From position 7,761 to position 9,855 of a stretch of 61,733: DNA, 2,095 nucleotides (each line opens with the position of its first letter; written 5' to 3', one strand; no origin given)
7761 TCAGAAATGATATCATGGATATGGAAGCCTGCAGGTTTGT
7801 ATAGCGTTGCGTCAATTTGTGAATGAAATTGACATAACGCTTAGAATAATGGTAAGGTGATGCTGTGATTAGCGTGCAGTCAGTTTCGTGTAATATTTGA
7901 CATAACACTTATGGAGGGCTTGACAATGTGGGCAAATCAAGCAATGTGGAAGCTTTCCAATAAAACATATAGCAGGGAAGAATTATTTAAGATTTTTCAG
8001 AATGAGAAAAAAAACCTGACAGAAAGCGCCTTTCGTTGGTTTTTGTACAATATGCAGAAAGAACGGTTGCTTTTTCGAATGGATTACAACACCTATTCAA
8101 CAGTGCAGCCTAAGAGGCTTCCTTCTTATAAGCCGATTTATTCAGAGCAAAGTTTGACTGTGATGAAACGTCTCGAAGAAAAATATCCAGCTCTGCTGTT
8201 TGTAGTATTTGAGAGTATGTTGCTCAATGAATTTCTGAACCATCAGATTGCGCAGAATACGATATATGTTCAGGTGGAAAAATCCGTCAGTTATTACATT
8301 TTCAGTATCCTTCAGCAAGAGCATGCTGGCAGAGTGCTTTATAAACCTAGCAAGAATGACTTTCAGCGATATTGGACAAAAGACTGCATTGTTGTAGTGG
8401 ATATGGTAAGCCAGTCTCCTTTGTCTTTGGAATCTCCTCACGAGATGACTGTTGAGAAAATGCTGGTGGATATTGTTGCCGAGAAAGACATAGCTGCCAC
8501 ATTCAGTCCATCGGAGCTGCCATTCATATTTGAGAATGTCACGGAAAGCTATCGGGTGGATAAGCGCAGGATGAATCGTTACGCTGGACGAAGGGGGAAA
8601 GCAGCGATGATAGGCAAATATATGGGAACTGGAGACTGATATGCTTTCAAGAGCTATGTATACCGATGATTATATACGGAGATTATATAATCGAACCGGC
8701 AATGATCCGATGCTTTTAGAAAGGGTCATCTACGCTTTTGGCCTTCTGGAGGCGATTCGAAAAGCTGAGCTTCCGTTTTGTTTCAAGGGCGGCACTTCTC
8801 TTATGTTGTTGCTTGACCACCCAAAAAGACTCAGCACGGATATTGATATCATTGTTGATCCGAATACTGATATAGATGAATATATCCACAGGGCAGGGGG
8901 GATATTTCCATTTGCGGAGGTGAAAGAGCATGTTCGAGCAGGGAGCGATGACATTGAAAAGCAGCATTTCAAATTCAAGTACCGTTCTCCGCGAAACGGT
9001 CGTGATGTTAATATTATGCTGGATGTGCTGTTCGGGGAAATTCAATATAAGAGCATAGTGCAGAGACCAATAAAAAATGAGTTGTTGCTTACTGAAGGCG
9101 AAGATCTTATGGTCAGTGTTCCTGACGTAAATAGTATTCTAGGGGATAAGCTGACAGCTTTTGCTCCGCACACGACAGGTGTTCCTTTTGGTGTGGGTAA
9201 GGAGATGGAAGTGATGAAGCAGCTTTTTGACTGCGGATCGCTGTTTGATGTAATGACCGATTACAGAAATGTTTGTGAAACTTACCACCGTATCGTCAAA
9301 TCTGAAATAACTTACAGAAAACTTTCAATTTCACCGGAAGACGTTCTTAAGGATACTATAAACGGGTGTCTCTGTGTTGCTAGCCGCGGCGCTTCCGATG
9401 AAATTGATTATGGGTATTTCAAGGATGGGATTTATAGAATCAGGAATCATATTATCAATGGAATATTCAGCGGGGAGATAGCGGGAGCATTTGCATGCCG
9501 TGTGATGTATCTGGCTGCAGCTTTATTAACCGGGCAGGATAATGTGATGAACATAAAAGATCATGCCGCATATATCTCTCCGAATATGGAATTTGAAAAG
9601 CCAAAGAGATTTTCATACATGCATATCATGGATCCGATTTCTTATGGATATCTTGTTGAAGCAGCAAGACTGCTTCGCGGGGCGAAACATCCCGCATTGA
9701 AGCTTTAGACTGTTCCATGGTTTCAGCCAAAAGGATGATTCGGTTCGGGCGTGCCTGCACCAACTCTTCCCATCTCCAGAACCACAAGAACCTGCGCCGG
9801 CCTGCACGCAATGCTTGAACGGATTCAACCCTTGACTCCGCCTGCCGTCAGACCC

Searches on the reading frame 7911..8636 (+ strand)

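Call 55: search_protein_families(library=pfam, max_evalue=0.001, proteins=[window:7911-8636:+])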
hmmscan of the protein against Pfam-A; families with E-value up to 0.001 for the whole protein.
window:7911-8636:+ (242 aa): 1 family
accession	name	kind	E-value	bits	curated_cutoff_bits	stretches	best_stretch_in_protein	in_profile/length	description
PF20217.3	DUF6577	-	3.9e-48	164.3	27.8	1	41-238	2-198/204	Family of unknown function (DUF6577)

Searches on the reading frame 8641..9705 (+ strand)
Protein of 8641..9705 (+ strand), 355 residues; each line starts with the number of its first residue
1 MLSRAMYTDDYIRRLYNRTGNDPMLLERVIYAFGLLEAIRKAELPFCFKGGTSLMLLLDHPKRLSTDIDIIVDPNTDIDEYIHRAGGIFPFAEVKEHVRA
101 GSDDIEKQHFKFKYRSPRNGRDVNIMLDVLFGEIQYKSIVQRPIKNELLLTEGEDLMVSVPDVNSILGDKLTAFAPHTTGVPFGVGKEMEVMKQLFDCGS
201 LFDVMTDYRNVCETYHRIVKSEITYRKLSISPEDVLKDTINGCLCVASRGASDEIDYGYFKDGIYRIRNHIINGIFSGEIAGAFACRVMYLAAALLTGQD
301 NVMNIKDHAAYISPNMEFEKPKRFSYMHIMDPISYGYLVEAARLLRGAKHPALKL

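Call 55: search_protein_families(library=pfam, max_evalue=0.001, proteins=[window:8641-9705:+])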
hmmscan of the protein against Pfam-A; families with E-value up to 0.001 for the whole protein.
window:8641-9705:+ (355 aa): 1 family
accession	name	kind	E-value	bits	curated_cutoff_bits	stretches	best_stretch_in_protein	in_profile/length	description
PF08843.17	AbiEii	-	1.8e-17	64.5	22.5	1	42-203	11-170/238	Nucleotidyl transferase AbiEii toxin, Type IV TA system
